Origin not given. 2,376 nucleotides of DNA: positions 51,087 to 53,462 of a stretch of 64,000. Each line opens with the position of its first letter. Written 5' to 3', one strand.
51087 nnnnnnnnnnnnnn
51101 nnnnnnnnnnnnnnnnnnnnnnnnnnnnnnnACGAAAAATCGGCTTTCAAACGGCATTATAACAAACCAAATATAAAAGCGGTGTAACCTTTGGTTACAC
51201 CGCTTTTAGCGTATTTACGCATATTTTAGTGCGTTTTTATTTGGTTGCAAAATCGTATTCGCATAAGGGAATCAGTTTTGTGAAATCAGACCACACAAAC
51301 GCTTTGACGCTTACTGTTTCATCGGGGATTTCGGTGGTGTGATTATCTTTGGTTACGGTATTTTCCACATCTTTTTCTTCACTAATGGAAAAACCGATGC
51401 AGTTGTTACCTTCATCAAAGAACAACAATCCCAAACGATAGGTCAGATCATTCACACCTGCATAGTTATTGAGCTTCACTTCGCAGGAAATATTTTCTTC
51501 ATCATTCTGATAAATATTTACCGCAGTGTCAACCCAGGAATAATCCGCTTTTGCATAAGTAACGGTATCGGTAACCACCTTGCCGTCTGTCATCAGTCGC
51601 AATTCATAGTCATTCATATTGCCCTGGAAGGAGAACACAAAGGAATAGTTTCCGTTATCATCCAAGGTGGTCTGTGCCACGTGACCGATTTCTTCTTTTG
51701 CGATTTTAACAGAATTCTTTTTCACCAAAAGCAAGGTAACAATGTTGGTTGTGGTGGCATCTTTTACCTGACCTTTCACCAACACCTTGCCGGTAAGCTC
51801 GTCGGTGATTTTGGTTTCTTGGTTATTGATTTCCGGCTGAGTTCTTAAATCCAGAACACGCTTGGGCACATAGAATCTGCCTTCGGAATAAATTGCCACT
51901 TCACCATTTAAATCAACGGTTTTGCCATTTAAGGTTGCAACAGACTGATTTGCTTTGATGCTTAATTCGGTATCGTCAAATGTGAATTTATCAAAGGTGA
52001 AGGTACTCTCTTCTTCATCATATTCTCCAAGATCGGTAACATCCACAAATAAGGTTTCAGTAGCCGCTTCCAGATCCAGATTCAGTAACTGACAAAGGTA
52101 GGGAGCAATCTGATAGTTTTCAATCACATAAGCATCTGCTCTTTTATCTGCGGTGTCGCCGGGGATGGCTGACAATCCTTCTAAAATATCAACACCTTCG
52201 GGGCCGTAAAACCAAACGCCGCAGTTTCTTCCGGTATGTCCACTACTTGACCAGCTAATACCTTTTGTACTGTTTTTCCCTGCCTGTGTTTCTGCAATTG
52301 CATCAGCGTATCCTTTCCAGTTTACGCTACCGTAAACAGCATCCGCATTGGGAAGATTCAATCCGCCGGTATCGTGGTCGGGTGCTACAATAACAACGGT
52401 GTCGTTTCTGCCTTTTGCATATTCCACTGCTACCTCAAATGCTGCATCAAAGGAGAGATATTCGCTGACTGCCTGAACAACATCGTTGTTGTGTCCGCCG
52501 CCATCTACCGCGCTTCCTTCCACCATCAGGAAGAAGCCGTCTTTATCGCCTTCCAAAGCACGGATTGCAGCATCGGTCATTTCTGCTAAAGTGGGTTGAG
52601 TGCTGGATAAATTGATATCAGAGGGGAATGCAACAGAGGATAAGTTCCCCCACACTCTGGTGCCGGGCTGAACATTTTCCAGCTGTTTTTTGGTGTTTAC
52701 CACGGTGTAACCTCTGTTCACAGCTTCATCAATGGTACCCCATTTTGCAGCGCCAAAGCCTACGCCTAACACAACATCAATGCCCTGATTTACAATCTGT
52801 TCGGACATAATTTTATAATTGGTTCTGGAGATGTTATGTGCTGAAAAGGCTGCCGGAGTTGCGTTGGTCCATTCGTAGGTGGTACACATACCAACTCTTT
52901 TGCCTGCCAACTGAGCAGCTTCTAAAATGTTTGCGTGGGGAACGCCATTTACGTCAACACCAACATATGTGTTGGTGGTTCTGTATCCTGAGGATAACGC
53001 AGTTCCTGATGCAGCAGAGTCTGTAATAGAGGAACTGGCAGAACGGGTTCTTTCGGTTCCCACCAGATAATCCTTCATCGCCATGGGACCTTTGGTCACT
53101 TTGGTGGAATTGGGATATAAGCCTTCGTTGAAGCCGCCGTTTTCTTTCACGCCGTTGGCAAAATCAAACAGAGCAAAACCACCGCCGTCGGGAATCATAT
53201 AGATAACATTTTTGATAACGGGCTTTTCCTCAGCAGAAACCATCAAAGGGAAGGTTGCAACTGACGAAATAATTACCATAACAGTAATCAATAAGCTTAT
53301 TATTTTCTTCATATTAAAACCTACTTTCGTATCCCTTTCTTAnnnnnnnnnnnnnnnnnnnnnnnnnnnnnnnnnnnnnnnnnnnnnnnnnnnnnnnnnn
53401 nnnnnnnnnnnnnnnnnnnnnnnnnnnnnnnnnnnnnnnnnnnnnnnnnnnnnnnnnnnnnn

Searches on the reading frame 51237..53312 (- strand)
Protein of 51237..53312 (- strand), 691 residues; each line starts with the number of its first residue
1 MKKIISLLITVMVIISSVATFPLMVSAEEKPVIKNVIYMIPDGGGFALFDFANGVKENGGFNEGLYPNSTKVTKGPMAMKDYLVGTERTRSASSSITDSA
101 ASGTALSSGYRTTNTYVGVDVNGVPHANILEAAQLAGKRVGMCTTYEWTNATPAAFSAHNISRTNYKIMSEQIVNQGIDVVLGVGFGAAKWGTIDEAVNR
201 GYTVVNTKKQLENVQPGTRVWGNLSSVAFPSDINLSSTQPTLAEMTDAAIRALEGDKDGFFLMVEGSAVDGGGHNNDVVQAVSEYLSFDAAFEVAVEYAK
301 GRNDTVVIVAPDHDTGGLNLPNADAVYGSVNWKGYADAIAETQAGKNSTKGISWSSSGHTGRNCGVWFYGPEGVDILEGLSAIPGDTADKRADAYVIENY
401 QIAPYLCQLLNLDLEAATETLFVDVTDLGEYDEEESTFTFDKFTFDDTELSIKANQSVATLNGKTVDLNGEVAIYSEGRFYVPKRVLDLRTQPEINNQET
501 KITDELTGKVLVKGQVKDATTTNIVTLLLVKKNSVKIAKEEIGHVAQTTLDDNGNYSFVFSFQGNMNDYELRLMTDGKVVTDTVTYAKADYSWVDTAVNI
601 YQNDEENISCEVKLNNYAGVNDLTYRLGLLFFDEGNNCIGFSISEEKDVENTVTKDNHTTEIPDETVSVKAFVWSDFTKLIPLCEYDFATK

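Call 3: search_protein_families(library=pfam, proteins=[window:51237-53312:-], max_evalue=1)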
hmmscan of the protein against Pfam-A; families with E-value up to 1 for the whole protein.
window:51237-53312:- (691 aa): 4 families
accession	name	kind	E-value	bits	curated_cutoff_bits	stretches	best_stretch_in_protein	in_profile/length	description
PF00245.25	Alk_phosphatase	-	8.3e-56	190.1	24.4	1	33-321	1-323/423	Alkaline phosphatase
PF07833.16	Cu_amine_oxidN1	-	9.6e-05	22.7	24.2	1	431-491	37-93/108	Copper amine oxidase N-terminal domain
PF01676.23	Metalloenzyme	-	0.013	15.5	24.3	1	240-315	129-202/252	Metalloenzyme superfamily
PF24677.1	DUF7657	-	0.65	9.1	26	1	147-208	53-111/401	Domain of unknown function (DUF7657)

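Call 9: find_encoding_contigs(protein=window:51237-53312:-, flank=10000, max_places=6)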
Protein window:51237-53312:- (691 aa): no gene with exactly this product is on record in the collection.
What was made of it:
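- Tried and rejected: An exact look-up of the PhoA protein found it not on record (call 9).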

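Call 10: search_protein_families(library=ncbifam, proteins=[window:51237-53312:-], max_evalue=1)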
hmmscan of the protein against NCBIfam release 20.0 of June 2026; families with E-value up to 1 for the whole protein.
window:51237-53312:- (691 aa): 3 families
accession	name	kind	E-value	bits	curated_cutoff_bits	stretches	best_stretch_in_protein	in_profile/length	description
NF007810.0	PRK10518.1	equivalog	4.1e-37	128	540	2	32-166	70-198/482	alkaline phosphatase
TIGR00306.2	apgM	subfamily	0.002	17.2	320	1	242-315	276-349/403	2,3-bisphosphoglycerate-independent phosphoglycerate mutase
NF003242.0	PRK04200.1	equivalog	0.039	12.8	426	1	246-315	274-341/395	cofactor-independent phosphoglycerate mutase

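Call 11: find_homologous_proteins(query=window:51237-53312:-, max_evalue=0.00001)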
Query window:51237-53312:- (691 aa): 2649 proteins with E <= 0.00001 among 8000 candidates; the best 120 are listed.
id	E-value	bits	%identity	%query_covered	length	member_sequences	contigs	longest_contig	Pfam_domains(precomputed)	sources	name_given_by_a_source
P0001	0.0e+0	1551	100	100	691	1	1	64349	PF00245.26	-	-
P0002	0.0e+0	1319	84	100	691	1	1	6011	PF00245.26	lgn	-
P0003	0.0e+0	1262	80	100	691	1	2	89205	PF00245.26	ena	-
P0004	0.0e+0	1254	80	100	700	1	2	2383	PF00245.26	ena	-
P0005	0.0e+0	1159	73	100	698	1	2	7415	PF00245.26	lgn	-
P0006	0.0e+0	1095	71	100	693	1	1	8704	PF00245.26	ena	-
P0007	0.0e+0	1069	69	100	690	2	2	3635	PF00245.26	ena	-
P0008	3.5e-260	883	82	69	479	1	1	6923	PF00245.26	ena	-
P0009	1.5e-249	848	56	97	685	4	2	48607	PF00245.26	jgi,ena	-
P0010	3.6e-246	837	57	99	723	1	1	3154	PF00245.26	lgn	-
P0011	8.0e-244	829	55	99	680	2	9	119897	PF00245.26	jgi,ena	-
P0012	1.2e-242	825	56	100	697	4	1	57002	PF00245.26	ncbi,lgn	-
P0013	9.8e-241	819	55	100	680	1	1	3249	PF00245.26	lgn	-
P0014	3.0e-240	817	55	100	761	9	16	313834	PF00245.26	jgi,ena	-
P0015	6.1e-240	816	54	100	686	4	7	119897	PF00245.26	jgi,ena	-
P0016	4.3e-235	800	54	99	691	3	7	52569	PF00245.26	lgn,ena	-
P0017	1.4e-233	795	55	99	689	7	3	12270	PF00245.26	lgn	-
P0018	7.4e-233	793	54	96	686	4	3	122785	PF00245.26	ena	-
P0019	2.5e-232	791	55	100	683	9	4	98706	PF00245.26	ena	-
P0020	2.3e-230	784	54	99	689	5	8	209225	PF00245.26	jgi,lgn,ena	-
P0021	2.0e-228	778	53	99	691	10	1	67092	PF00245.26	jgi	-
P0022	1.9e-227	775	53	99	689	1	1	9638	PF00245.26,PF07833.17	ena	-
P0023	3.1e-226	771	53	99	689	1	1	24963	PF00245.26,PF07833.17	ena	-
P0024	1.0e-225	769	53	99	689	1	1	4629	PF00245.26,PF07833.17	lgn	-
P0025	2.7e-225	768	53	99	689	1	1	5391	PF00245.26,PF07833.17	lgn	-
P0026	1.4e-224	765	52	99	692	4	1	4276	PF00245.26,PF07833.17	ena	-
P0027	1.5e-220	752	52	99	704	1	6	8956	PF00245.26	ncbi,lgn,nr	ncbi:MAG: alkaline phosphatase [Eubacteriales bacterium]|nr:alkaline phosphatase [Eubacteriales bact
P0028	2.9e-220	751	53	100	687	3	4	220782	PF00245.26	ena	-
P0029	2.1e-196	672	51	88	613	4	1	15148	PF00245.26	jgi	jgi:alkaline phosphatase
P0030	1.7e-191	656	47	99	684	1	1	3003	PF00245.26,PF07833.17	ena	-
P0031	3.8e-191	655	58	76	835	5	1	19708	PF06452.17,PF00245.26,PF07833.17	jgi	jgi:alkaline phosphatase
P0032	2.5e-188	646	47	99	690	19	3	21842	PF00245.26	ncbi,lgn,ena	-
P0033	7.7e-165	568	55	71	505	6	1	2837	PF00245.26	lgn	-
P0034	1.6e-163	564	50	74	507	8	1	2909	PF00245.26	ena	-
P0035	2.0e-158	547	57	64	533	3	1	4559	PF00245.26,PF07833.17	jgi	jgi:Alkaline phosphatase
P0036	9.7e-149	515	52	71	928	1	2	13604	PF06452.17,PF00245.26,PF07833.17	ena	-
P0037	6.9e-148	512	52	70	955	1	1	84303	PF00245.26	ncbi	-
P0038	1.4e-147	511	55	66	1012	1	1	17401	PF00245.26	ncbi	-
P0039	1.1e-146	508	51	71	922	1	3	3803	PF06452.17,PF00245.26,PF07833.17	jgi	-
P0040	1.2e-146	508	49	71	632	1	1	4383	PF06452.17,PF00245.26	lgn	-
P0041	2.8e-146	507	52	70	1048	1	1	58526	PF00245.26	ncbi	-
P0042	3.4e-146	506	53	71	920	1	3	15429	PF06452.17,PF00245.26,PF07833.17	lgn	-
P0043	4.7e-145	503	50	73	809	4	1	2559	PF06452.17,PF00245.26,PF01676.24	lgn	-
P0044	1.8e-143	497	52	71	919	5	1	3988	PF06452.17,PF00245.26,PF07833.17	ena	-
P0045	1.9e-143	497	51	71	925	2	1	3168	PF06452.17,PF00245.26,PF07833.17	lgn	-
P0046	1.9e-143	497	52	70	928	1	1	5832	PF06452.17,PF00245.26,PF07833.17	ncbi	-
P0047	1.1e-142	495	50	70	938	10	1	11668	PF06452.17,PF00245.26,PF07833.17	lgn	-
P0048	1.2e-142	495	46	70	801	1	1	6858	PF00245.26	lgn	-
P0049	1.7e-142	494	51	71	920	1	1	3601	PF06452.17,PF00245.26,PF07833.17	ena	-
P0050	4.1e-142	493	51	71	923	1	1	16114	PF06452.17,PF00245.26,PF07833.17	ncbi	-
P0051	5.4e-142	492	49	71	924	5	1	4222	PF06452.17,PF00245.26,PF07833.17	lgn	-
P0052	1.1e-141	492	51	71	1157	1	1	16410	PF00404.25,PF00245.26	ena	-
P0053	1.1e-141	491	50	70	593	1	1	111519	PF00245.26,PF07833.17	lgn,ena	-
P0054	1.4e-141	491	51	72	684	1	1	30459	PF00395.26,PF00245.26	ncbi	-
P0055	4.7e-141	489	50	70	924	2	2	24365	PF06452.17,PF00245.26,PF07833.17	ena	-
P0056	5.9e-141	489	49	68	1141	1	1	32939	PF00245.26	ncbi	-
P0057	1.6e-140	488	45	70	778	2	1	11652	PF00245.26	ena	-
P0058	2.3e-140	487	48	74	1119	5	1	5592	PF00245.26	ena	-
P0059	5.6e-140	486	48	74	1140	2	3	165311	PF00245.26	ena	-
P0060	7.2e-140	485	48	73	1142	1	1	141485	PF00245.26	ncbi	-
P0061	7.4e-140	485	52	70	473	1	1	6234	PF00245.26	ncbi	-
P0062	9.2e-140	485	49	71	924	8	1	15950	PF06452.17,PF00245.26,PF07833.17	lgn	-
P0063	1.6e-139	484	49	70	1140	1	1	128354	PF00245.26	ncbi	-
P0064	1.8e-139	484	50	71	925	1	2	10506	PF06452.17,PF00245.26,PF07833.17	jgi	-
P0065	1.8e-139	484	48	74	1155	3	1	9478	PF00245.26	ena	-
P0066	2.1e-139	484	48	73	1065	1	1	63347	PF00245.26,PF01676.24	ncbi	-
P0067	3.0e-139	483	50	70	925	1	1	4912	PF06452.17,PF00245.26,PF07833.17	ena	-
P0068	7.3e-139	482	44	83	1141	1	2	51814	PF00245.26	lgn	-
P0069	1.1e-138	482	52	67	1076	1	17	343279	PF00245.26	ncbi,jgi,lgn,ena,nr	ncbi:MAG: alkaline phosphatase [Ruminococcaceae bacterium]|nr:alkaline phosphatase [Oscillospiraceae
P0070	1.2e-138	481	50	71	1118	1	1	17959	PF00245.26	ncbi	-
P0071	3.3e-138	480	47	81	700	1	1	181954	PF00245.26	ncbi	-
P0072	3.6e-138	480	48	70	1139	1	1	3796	PF00245.26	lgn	-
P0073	4.2e-138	480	49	71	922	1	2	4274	PF06452.17,PF00245.26,PF07833.17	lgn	-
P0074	8.2e-138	479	49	70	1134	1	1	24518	PF00245.26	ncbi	-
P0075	8.9e-138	479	49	70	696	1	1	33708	PF00395.26,PF00245.26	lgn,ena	-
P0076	1.1e-137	478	48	68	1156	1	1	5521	PF00245.26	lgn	-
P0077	1.4e-137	478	48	72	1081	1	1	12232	PF00245.26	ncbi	-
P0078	1.6e-137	478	49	70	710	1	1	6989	PF00395.26,PF00245.26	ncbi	-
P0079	1.7e-137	478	44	93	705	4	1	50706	PF00245.26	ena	-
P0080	1.9e-137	477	49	70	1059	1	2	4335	PF00245.26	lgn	-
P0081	2.8e-137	477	47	75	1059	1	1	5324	PF00245.26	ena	-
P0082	3.6e-137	477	50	71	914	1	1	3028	PF06452.17,PF00245.26,PF07833.17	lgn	-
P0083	5.2e-137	476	48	74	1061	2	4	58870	PF00245.26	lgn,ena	-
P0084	8.7e-137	475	49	70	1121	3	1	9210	PF00245.26,PF01676.24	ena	-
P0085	9.3e-137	475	49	69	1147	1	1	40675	PF00245.26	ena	-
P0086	1.1e-136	475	48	71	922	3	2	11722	PF06452.17,PF00245.26,PF07833.17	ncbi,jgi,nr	ncbi:MAG: hypothetical protein E7417_03455 [Ruminococcaceae bacterium]|nr:hypothetical protein [Osci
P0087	1.1e-136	475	49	71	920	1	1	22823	PF06452.17,PF00245.26,PF07833.17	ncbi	-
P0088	1.7e-136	474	48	71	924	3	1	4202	PF06452.17,PF00245.26,PF07833.17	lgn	-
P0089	2.1e-136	474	47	75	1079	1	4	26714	PF00245.26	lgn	-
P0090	2.2e-136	474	48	71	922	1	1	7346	PF06452.17,PF00245.26,PF07833.17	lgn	-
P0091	3.9e-136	473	47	74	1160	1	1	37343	PF00245.26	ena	-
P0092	4.8e-136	473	48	81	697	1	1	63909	PF00245.26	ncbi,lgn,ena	-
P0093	5.2e-136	473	49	71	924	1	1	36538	PF06452.17,PF00245.26,PF07833.17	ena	-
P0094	6.5e-136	472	48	71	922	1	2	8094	PF06452.17,PF00245.26,PF07833.17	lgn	-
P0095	7.1e-136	472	51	66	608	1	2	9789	PF00245.26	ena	-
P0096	7.1e-136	472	49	62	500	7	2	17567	PF00245.26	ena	-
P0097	7.5e-136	472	46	74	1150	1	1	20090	PF00245.26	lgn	-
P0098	8.1e-136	472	47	74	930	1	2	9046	PF06452.17,PF00245.26,PF07833.17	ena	-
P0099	1.2e-135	471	49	70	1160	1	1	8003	PF00245.26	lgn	-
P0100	2.3e-135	471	47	72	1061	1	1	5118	PF00245.26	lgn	-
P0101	3.1e-135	470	47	74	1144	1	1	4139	PF00245.26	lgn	-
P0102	4.4e-135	470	47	72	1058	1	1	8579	PF00245.26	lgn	-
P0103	4.9e-135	469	50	70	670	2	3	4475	PF00395.26,PF00245.26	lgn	-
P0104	5.1e-135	469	47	74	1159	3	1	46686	PF00245.26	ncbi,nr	ncbi:MAG: alkaline phosphatase [Clostridia bacterium]|nr:alkaline phosphatase [Clostridia bacterium]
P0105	5.4e-135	469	50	66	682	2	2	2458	PF00395.26,PF00245.26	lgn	-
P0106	5.4e-135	469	45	75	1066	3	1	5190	PF00245.26,PF01676.24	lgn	-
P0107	5.9e-135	469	45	81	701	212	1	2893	PF00245.26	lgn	-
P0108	6.5e-135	469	48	73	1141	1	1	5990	PF00245.26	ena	-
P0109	7.3e-135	469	46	73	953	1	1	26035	PF00245.26,PF07833.17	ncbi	-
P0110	9.4e-135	469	47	80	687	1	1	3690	PF00245.26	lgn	-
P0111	1.2e-134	468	48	70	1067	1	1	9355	PF00245.26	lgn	-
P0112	1.4e-134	468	47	74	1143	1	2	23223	PF00245.26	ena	-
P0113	1.6e-134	468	49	72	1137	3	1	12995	PF00245.26,PF01676.24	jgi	-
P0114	2.1e-134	467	49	71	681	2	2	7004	PF00395.26,PF00245.26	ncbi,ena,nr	ncbi:MAG: alkaline phosphatase [Oscillospiraceae bacterium]|nr:alkaline phosphatase [Oscillospiracea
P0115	3.4e-134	467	46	72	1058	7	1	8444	PF00245.26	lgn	-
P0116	3.7e-134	467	47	74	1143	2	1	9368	PF00245.26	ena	-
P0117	4.6e-134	466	48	70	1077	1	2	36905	PF00245.26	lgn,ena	-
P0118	5.1e-134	466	47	73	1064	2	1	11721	PF00245.26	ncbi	-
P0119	5.4e-134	466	51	68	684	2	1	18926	PF00395.26,PF00245.26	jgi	-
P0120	5.6e-134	466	47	74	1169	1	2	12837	PF00245.26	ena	-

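Call 14: find_encoding_contigs(protein=P0003, flank=10000, max_places=2)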
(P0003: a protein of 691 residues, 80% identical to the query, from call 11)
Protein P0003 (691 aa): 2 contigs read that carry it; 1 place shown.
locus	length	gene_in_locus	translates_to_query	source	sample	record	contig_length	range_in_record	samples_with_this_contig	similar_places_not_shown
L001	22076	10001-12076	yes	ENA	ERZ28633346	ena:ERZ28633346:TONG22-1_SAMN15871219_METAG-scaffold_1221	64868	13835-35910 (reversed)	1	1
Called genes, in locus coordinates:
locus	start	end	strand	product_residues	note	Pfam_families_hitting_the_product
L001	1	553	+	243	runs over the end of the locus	PF08032:SpoU_sub_bind, PF00588:SpoU_methylase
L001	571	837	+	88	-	PF13740:ACT_6, PF13840:ACT_7 (weak), PF01842:ACT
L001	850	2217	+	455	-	PF05167:DUF711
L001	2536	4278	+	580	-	PF00664:ABC_membrane, PF00005:ABC_tran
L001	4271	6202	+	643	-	PF00664:ABC_membrane, PF02463:SMC_N (faint), PF00005:ABC_tran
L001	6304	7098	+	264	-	-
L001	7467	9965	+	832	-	-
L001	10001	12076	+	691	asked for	PF00245:Alk_phosphatase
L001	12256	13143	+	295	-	PF00246:Peptidase_M14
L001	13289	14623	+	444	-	PF01743:PolyA_pol, PF12627:PolyA_pol_RNAbd, PF01966:HD, PF13735:tRNA_NucTran2_2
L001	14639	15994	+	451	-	PF21799:MurD-like_N (weak), PF08245:Mur_ligase_M, PF02875:Mur_ligase_C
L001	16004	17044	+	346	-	PF05343:Peptidase_M42, PF01546:Peptidase_M20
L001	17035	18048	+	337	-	PF04389:Peptidase_M28 (faint), PF05343:Peptidase_M42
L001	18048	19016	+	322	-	PF05343:Peptidase_M42, PF04389:Peptidase_M28 (faint), PF02127:Peptidase_M18 (faint), PF01546:Peptidase_M20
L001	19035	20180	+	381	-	PF00465:Fe-ADH, PF13685:Fe-ADH_2, PF25137:ADH_Fe_C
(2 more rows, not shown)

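Call 15: find_encoding_contigs(protein=P0014, flank=10000, max_places=2)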
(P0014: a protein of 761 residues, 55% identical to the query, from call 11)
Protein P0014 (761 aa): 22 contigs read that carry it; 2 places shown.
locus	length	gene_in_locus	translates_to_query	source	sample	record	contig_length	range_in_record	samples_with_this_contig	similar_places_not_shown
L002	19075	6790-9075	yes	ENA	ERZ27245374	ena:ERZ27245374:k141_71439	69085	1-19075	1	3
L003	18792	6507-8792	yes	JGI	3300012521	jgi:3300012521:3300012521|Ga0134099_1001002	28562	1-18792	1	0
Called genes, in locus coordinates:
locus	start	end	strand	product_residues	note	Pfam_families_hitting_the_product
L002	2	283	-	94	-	?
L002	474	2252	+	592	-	PF00672:HAMP (faint), PF00015:MCPsignal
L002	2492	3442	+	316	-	-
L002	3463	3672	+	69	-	PF00072:Response_reg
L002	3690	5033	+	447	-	PF00165:HTH_AraC, PF12833:HTH_18, PF00165:HTH_AraC (weak)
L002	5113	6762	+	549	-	PF02743:dCache_1 (weak), PF06580:His_kinase, PF02518:HATPase_c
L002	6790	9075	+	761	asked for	PF00245:Alk_phosphatase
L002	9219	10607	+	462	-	PF01547:SBP_bac_1, PF13416:SBP_bac_8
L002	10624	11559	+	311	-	PF00528:BPD_transp_1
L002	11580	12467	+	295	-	PF00528:BPD_transp_1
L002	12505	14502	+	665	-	-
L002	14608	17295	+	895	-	-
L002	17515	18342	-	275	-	PF00165:HTH_AraC, PF12833:HTH_18, PF00165:HTH_AraC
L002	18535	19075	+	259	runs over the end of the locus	PF06283:ThuA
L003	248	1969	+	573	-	PF00672:HAMP (faint), PF00015:MCPsignal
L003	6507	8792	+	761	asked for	PF00245:Alk_phosphatase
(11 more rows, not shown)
